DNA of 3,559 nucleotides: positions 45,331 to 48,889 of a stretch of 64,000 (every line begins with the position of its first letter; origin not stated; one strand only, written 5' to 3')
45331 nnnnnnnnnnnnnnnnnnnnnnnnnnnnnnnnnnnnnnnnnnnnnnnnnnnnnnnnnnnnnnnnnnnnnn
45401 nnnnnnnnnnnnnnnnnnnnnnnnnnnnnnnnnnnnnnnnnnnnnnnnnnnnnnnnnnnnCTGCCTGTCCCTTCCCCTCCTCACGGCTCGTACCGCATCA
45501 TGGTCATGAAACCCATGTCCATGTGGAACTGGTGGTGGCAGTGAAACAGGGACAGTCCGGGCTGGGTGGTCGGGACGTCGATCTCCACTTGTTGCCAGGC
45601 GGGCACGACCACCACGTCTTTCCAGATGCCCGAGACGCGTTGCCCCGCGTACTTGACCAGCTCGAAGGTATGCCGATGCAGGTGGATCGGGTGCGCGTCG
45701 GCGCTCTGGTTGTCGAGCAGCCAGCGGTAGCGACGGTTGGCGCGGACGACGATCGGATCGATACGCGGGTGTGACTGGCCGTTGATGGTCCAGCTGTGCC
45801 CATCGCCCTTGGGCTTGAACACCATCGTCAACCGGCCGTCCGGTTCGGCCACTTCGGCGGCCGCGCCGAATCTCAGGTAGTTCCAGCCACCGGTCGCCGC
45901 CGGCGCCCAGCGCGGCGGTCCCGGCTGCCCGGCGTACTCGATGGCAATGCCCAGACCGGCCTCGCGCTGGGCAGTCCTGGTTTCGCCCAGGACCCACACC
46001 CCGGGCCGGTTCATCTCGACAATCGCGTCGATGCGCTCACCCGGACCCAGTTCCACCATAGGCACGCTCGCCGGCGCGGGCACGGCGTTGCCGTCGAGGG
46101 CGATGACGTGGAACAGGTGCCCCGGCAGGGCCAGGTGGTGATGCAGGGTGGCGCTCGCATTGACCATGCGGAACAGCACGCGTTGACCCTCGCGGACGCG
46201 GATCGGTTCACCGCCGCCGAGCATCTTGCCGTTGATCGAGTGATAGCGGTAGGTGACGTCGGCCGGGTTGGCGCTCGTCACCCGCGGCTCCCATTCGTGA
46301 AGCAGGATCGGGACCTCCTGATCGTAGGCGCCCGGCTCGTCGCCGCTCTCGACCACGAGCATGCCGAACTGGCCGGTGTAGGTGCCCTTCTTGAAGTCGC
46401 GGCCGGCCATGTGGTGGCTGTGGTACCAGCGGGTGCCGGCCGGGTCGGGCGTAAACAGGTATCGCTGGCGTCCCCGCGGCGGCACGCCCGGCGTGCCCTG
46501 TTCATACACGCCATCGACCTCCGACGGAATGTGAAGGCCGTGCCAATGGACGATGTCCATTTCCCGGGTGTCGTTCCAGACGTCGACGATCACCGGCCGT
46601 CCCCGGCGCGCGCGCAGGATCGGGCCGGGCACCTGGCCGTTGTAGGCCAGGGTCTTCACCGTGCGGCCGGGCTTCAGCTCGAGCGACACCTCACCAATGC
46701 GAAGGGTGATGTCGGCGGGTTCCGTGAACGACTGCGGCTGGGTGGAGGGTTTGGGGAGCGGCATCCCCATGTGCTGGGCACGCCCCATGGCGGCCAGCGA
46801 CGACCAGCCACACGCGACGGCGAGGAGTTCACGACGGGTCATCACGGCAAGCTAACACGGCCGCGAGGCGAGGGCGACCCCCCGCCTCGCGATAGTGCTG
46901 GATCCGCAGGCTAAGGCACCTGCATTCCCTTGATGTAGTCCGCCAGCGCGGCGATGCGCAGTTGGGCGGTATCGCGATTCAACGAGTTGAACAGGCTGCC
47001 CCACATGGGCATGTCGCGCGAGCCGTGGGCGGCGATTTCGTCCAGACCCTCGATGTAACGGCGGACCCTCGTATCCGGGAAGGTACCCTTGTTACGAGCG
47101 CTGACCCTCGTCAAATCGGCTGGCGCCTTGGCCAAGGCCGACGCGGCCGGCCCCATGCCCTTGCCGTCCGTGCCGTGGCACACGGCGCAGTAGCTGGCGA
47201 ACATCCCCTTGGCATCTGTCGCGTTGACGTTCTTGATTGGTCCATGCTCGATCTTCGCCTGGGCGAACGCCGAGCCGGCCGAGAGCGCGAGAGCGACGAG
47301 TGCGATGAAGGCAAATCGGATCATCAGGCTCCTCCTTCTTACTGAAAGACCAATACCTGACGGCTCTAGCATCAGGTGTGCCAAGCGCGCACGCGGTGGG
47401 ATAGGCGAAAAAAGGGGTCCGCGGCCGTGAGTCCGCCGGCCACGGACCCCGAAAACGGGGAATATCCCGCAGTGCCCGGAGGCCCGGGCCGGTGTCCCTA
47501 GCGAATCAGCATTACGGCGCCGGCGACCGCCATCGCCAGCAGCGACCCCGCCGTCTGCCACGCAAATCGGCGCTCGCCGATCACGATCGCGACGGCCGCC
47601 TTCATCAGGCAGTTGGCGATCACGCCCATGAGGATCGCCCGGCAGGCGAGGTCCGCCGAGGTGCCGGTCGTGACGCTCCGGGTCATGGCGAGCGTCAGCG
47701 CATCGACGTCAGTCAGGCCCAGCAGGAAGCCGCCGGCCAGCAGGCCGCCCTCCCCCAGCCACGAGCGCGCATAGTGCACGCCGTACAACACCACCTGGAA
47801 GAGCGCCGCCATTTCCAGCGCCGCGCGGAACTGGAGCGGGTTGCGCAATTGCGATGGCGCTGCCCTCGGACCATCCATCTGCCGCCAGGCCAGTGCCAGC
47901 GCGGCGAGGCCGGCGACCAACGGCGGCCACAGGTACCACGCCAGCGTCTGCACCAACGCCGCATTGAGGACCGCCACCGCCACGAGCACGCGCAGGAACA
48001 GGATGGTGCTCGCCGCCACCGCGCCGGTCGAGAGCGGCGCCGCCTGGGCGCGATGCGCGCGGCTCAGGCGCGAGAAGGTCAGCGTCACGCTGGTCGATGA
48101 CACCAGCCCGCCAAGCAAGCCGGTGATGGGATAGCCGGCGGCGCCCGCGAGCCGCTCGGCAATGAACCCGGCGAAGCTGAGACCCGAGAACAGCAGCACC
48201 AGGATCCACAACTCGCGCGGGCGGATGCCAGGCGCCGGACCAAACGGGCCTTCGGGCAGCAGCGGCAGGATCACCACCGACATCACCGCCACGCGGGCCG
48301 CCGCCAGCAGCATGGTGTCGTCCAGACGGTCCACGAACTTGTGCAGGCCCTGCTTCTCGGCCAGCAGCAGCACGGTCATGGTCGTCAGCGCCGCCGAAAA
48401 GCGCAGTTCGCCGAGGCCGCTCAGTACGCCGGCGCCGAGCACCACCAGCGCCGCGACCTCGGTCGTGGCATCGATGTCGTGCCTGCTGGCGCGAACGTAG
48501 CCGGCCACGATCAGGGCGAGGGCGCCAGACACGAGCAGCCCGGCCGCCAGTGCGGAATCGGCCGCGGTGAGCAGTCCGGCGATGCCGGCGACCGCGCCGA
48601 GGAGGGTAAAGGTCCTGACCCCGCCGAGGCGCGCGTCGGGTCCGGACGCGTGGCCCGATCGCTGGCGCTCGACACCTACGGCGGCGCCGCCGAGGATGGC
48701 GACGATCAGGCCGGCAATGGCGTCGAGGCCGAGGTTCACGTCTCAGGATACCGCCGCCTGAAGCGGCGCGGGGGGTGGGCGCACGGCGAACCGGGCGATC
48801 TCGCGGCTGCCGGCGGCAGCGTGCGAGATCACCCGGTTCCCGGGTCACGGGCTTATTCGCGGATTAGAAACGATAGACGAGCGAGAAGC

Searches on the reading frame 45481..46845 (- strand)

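Call 78: search_protein_families(library=pfam, proteins=[window:45481-46845:-], max_evalue=0.000001)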
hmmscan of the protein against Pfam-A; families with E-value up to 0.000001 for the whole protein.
window:45481-46845:- (454 aa): 3 families
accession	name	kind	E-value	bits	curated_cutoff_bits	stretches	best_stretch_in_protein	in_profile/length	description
PF07732.21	Cu-oxidase_3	-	3.1e-28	98.7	21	1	57-167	9-116/119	Multicopper oxidase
PF07731.20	Cu-oxidase_2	-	6.2e-28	97.7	20.4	1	349-453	19-134/137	Multicopper oxidase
PF00394.28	Cu-oxidase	-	2e-15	57.7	21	1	199-288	36-133/157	Multicopper oxidase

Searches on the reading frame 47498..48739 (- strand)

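Call 78: search_protein_families(library=pfam, proteins=[window:47498-48739:-], max_evalue=0.000001)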
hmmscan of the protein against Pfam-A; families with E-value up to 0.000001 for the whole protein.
window:47498-48739:- (413 aa): 2 families
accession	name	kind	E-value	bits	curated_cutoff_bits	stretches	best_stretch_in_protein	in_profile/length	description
PF13194.11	DUF4010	-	2.8e-49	168.1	30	1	183-388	2-210/210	Domain of unknown function (DUF4010)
PF02308.21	MgtC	-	7.9e-11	42.8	31.4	1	11-134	1-120/121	MgtC family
